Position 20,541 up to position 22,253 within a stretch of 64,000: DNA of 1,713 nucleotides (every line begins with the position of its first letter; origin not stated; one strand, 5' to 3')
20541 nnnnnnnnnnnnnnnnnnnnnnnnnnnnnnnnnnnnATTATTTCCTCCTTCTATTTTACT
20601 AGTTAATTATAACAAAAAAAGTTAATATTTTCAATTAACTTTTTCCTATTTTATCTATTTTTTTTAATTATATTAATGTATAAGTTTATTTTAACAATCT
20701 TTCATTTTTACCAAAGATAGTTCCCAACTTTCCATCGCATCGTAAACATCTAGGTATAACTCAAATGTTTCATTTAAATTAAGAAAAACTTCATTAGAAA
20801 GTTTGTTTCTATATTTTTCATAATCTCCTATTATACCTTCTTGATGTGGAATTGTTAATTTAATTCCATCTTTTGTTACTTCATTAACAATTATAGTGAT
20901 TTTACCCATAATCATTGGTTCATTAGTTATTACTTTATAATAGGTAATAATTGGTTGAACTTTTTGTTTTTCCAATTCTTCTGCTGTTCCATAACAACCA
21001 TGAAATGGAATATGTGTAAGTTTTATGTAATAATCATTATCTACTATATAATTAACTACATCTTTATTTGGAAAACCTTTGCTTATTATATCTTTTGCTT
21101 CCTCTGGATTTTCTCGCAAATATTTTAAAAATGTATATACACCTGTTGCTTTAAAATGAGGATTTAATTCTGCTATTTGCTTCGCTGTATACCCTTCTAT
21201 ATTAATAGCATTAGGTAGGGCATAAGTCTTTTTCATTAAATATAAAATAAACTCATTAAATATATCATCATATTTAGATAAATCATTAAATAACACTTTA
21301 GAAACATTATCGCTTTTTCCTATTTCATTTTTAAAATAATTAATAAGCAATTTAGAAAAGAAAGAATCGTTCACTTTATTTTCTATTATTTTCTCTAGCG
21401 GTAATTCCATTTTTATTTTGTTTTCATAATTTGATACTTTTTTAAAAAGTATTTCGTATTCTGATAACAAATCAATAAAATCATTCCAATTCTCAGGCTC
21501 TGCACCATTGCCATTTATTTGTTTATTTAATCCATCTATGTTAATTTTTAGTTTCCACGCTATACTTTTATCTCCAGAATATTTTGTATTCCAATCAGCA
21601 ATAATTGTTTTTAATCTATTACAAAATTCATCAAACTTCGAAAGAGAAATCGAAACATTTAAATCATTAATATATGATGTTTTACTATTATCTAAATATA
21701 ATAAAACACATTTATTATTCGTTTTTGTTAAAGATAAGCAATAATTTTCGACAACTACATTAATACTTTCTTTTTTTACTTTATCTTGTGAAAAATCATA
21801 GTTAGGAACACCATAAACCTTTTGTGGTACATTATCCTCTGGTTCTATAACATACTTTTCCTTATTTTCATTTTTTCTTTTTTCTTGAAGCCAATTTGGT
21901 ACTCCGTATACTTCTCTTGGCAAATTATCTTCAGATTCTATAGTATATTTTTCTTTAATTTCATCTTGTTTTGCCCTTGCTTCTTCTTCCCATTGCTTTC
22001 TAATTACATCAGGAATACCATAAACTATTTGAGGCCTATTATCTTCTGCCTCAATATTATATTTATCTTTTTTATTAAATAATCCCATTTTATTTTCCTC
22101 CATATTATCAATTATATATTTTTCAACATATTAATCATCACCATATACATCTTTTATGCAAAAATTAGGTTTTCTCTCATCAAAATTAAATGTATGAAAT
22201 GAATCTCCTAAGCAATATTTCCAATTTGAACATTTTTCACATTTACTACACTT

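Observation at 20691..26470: Compact five-gene island between folD and ppdK: MerR regulator, TM-less VirD4/TraG-like ATPase, ADP-ribosylglycohydrolase, radical-SAM/SPASM enzyme, and a VYGVPN-repeat protein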

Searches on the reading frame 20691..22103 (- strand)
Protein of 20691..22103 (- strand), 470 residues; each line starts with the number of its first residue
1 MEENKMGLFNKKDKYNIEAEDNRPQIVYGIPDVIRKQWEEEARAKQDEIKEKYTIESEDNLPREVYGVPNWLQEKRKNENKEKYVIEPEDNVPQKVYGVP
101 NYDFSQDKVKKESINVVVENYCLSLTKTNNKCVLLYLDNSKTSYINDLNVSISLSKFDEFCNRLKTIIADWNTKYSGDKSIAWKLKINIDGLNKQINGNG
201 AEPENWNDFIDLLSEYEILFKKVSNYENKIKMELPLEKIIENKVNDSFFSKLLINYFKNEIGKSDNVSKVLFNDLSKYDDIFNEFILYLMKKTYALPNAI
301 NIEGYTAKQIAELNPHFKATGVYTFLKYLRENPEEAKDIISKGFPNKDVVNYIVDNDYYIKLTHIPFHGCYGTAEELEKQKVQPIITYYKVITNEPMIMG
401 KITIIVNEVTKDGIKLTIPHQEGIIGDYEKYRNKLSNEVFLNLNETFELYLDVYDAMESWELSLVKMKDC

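Call 3: search_protein_families(library=pfam, proteins=[window:20691-22103:-], max_evalue=0.1)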
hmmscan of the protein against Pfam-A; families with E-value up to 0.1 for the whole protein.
window:20691-22103:- (470 aa): 0 families

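Call 4: search_protein_families(library=padloc, proteins=[window:20691-22103:-], max_evalue=0.1)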
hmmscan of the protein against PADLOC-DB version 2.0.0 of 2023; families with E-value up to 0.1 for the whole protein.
window:20691-22103:- (470 aa): 0 families

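Call 5: search_protein_families(library=ncbifam, proteins=[window:20691-22103:-], max_evalue=0.1)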
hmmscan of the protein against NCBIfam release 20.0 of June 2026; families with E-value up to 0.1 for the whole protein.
window:20691-22103:- (470 aa): 0 families

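Call 8: find_homologous_proteins(query=window:20691-22088:-)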
Query window:20691-22088:- (465 aa): 112 proteins with E <= 0.001 among 6857 candidates.
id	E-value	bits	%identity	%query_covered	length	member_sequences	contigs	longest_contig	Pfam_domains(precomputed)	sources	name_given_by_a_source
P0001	0.0e+0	1027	99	100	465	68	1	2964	-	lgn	-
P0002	4.0e-240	815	79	99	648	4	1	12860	-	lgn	-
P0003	5.2e-240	815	78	99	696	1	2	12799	-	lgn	-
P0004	8.2e-240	814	77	99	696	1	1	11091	-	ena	-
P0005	1.9e-239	813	77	99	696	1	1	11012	-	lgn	-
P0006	2.0e-239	813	78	99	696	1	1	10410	-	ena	-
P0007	2.1e-239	813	77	99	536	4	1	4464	-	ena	-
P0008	2.1e-239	813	77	99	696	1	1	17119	-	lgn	-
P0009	8.4e-239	811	77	99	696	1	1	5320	-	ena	-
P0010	9.2e-239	811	78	99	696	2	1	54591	-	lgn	-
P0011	1.1e-238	811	77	99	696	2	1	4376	-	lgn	-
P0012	1.2e-238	811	77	99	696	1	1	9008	-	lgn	-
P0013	1.5e-238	810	77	99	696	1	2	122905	-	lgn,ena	-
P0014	1.0e-237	808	77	99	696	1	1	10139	-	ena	-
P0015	1.3e-237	807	77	99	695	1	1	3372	-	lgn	-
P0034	2.3e-209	714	71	90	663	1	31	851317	-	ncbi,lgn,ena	-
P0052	1.7e-79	286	39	74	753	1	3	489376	-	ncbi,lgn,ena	-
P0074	6.6e-70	254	45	74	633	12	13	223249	-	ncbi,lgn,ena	-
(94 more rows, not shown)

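Call 9: search_protein_families(library=phrogs, proteins=[window:20691-22088:-], max_evalue=0.01)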
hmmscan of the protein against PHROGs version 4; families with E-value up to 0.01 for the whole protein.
window:20691-22088:- (465 aa): 1 family
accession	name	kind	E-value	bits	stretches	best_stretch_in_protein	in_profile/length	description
phrog_24571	-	unknown function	0.007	17.7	0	118-209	24-119/126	-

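Call 10: find_encoding_contigs(protein=P0034, flank=10000, max_places=2)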
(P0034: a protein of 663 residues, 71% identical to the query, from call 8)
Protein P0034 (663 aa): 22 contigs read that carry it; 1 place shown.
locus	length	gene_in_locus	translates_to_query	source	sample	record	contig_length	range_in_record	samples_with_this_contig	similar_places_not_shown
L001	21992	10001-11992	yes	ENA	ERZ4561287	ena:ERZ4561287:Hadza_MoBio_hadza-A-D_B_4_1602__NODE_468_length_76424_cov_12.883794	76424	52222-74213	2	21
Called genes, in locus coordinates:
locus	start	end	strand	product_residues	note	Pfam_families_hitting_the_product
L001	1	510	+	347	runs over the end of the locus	-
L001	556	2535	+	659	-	PF04851:ResIII (faint), PF20720:nSTAND3 (faint), PF00004:AAA (weak), PF09848:SLFN-g3_helicase, PF13401:AAA_22 (weak)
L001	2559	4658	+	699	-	PF25199:nSTAND_NTPase5 (faint), PF09848:SLFN-g3_helicase (faint), PF13538:UvrD_C_2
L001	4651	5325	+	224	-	PF10053:DUF2290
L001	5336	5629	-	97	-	-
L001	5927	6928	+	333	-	-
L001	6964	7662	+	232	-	-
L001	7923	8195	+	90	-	-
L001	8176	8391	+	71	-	-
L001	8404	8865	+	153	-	-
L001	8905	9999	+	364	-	PF04055:Radical_SAM, PF22208:Cas_Csm6_CARF (faint), PF13186:SPASM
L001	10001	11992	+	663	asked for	-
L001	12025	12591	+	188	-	-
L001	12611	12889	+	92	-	-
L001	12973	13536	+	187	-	-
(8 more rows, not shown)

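Call 11: find_encoding_contigs(protein=P0052, flank=10000, max_places=2)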
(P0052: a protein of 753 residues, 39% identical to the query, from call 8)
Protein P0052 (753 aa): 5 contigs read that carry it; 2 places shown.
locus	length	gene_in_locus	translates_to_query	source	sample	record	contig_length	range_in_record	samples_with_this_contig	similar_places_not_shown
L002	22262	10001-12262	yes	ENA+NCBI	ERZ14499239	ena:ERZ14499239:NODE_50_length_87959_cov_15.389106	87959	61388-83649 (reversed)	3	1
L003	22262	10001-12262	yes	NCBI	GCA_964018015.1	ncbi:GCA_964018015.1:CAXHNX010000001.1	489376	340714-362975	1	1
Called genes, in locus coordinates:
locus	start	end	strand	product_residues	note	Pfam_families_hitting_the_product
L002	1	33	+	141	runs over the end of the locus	PF13730:HTH_36 (faint)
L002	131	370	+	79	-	-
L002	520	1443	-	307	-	PF13276:HTH_21, PF00665:rve, PF13683:rve_3, PF13333:rve_2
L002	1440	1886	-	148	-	PF20310:HTH_Tnp_2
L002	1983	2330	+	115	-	-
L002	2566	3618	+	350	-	PF12762:DDE_Tnp_IS1595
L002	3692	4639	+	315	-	PF03747:ADP_ribosyl_GH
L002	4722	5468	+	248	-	-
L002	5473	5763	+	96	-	-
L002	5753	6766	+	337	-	-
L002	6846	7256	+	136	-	PF00376:MerR, PF13411:MerR_1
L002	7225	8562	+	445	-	PF02534:T4SS-DNA_transf, PF10412:TrwB_AAD_bind (weak)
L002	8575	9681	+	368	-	PF04055:Radical_SAM, PF13186:SPASM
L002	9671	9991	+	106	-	-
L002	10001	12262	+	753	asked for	-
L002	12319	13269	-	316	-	PF01699:Na_Ca_ex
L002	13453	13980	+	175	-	-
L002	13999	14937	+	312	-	-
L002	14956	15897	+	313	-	PF20118:DUF6508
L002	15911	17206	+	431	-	-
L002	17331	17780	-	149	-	PF12844:HTH_19 (faint), PF13560:HTH_31 (faint), PF01381:HTH_3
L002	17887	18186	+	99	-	-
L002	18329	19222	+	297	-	PF00126:HTH_1, PF03466:LysR_substrate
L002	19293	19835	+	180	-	PF00293:NUDIX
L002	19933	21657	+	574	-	PF01408:GFO_IDH_MocA (faint)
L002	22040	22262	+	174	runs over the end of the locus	-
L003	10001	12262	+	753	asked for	-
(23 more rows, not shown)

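Call 12: find_encoding_contigs(protein=P0074, flank=10000, max_places=2)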
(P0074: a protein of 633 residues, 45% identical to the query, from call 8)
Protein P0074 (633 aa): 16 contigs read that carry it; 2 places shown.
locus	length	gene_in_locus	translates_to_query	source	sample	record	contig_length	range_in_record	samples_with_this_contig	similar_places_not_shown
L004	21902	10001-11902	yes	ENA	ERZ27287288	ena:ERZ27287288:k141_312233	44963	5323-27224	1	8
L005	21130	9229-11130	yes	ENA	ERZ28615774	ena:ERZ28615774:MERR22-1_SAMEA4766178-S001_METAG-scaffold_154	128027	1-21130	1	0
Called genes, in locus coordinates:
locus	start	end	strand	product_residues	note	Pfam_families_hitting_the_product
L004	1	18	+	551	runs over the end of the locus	PF02463:SMC_N (weak), PF12698:ABC2_membrane_3 (weak), PF00005:ABC_tran, PF13304:AAA_21, PF01061:ABC2_membrane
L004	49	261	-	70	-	PF13560:HTH_31, PF01381:HTH_3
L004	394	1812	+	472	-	-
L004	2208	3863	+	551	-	PF09972:DUF2207 (faint), PF20990:DUF2207_C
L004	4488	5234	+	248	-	PF06541:ABC_trans_CmpB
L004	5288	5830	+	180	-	-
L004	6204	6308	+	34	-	-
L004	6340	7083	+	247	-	-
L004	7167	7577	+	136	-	PF00376:MerR, PF13411:MerR_1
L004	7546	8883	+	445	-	PF02534:T4SS-DNA_transf, PF10412:TrwB_AAD_bind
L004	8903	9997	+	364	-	PF04055:Radical_SAM, PF13186:SPASM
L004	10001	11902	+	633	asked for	-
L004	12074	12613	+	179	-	-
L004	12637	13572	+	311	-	-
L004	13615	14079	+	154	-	-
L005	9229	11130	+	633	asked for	-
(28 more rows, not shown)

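Call 16: find_related_loci(query=A1, collection=genome_contigs, flank=10000)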
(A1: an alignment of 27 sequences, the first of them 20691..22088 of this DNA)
Query A1 (465 aa) in genome_contigs; peptide patterns used: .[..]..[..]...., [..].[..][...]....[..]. (x = any residue, [..] = any of these).
61 stretches matched a pattern; 17 encode a relative of the query (tblastn E <= 1e-3); 17 distinct loci.
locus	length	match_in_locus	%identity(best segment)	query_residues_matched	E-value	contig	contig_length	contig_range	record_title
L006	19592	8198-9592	78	1-462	0e+0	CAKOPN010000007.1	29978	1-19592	MAG: uncultured Bacilli bacterium isolate REFINED_METABAT215_TOP10_CONTIGS_1500_ASSEMBLY_K77_MERGED__Hadza_MoBio_C-REDO_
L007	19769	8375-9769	78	1-462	0e+0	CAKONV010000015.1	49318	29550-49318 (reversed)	MAG: uncultured Bacilli bacterium isolate REFINED_METABAT215_TOP10_CONTIGS_1500_ASSEMBLY_K77_MERGED__Hadza_MoBio_hadza-E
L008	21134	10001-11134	53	1-345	1e-120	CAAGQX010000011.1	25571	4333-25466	MAG TPA_asm: Clostridia bacterium, isolate HGM13690, WGS project CAAGQX010000000 data, contig: SRS820621_25_k75_6672, wh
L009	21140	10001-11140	52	1-345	2e-118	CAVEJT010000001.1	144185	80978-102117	Bacteroidaceae bacterium isolate H07607-L1_cleanbin_000041 genome assembly, contig: Spades_H07607-L1_contig_8, whole gen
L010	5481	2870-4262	71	1-461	1e-114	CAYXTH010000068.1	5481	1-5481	MAG TPA_asm: uncultured Muribaculaceae bacterium isolate binchicken_co323_95 genome assembly, contig: NODE_17401_length_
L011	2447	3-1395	70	1-461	1e-116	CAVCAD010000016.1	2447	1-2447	Bacteroidaceae bacterium isolate SRR8978363_cleanbin_000006 genome assembly, contig: Spades_SRR8978363_contig_3167, whol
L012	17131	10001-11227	42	1-464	4e-101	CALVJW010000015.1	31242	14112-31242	MAG: uncultured Bacilli bacterium isolate BRZ_QR__bin31 genome assembly, contig: BRZ_QR__NODE_1179_length_31242_cov_6.25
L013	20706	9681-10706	45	1-345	4e-81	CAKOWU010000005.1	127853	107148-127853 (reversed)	MAG: uncultured Bacilli bacterium isolate REFINED_METABAT215_TOP10_CONTIGS_1500_ASSEMBLY_K77_MERGED__Hadza_MoBio_hadza-E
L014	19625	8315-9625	39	1-345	1e-78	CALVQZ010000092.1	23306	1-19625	MAG: uncultured Bacilli bacterium isolate E09__bin297 genome assembly, contig: E09__k127_7769872, whole genome shotgun s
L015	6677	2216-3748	45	1-344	3e-66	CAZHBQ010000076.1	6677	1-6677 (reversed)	MAG TPA_asm: uncultured Methanobacteriaceae archaeon isolate SRP222994_co1_512 genome assembly, contig: NODE_23209_lengt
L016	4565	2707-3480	43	99-344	6e-55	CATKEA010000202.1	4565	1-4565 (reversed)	MAG: uncultured Bacilli bacterium isolate iMGMC-980_1678881718 genome assembly, contig: MegahitA5_206548, whole genome s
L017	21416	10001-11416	43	6-463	6e-77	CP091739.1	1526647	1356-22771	MAG: Clostridium sp. isolate nC27_bin.11.fa chromosome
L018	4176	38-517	59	191-345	5e-50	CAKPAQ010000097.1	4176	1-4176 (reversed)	MAG: uncultured Bacilli bacterium isolate REFINED_METABAT215_TOP10_CONTIGS_1500_ASSEMBLY_K77_MERGED__Hadza_MoBio_hadza-E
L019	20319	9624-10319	37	1-245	2e-34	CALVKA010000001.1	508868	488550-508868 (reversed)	MAG: uncultured Bacilli bacterium isolate BRZ_NS__bin73 genome assembly, contig: BRZ_NS__NODE_7_length_508868_cov_10.077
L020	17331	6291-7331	42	1-216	7e-34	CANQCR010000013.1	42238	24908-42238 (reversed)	MAG: uncultured Bacilli bacterium isolate Lapin-004__bin25 genome assembly, contig: Lapin-004__NODE_1028_length_42238_co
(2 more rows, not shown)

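Call 23: search_protein_families(library=pfam, proteins=[L014:187-996:+, L014:2463-3266:+, L014:6173-9868:+, L014:9871-10878:+, L014:11026-11568:+, L014:11589-12524:+, L014:12535-13473:+, L014:13487-15595:+, L014:15611-17341:+, L014:17563-18210:+], max_evalue=0.01)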
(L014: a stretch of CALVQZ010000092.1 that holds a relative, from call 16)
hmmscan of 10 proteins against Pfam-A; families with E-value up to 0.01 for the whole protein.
L014:187-996:+ (269 aa): 1 family
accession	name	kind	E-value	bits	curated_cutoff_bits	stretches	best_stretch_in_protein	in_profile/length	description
PF13730.12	HTH_36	-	2.4e-08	34.1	25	1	33-83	2-55/55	Helix-turn-helix domain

L014:2463-3266:+ (267 aa): 0 families

L014:6173-9868:+ (1231 aa): 0 families

L014:9871-10878:+ (335 aa): 1 family
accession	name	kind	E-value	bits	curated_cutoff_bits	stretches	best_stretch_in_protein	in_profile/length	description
PF03747.19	ADP_ribosyl_GH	-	1e-65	222.7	26.2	1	24-310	2-286/287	ADP-ribosylglycohydrolase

L014:11026-11568:+ (180 aa): 0 families

L014:11589-12524:+ (311 aa): 2 families
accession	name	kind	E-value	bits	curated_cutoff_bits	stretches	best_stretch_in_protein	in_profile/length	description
PF11102.13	YjbF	-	0.0013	18.9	25.9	1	25-110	86-167/189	Group 4 capsule polysaccharide lipoprotein gfcB, YjbF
PF20990.2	DUF2207_C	-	0.0018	18.5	33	1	131-228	97-191/247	Predicted membrane protein (DUF2207) C-terminal domain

L014:12535-13473:+ (312 aa): 2 families
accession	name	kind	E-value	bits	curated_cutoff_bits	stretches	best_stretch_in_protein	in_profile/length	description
PF20118.4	DUF6508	-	3.3e-14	53.3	23.6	1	6-122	5-126/129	Family of unknown function (DUF6508)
PF11897.13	DUF3417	-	0.0023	18.8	25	0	141-209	18-81/109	Protein of unknown function (DUF3417)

L014:13487-15595:+ (702 aa): 1 family
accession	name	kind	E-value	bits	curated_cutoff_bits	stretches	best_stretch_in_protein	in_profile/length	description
PF05778.17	Apo-CIII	-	0.0075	16.3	34.1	1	200-248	11-58/69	Apolipoprotein CIII (Apo-CIII)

L014:15611-17341:+ (576 aa): 0 families

L014:17563-18210:+ (215 aa): 1 family
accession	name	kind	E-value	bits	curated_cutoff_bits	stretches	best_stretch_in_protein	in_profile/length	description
PF00300.27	His_Phos_1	-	1.3e-25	90.7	21.7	1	6-169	3-166/194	Histidine phosphatase superfamily (branch 1)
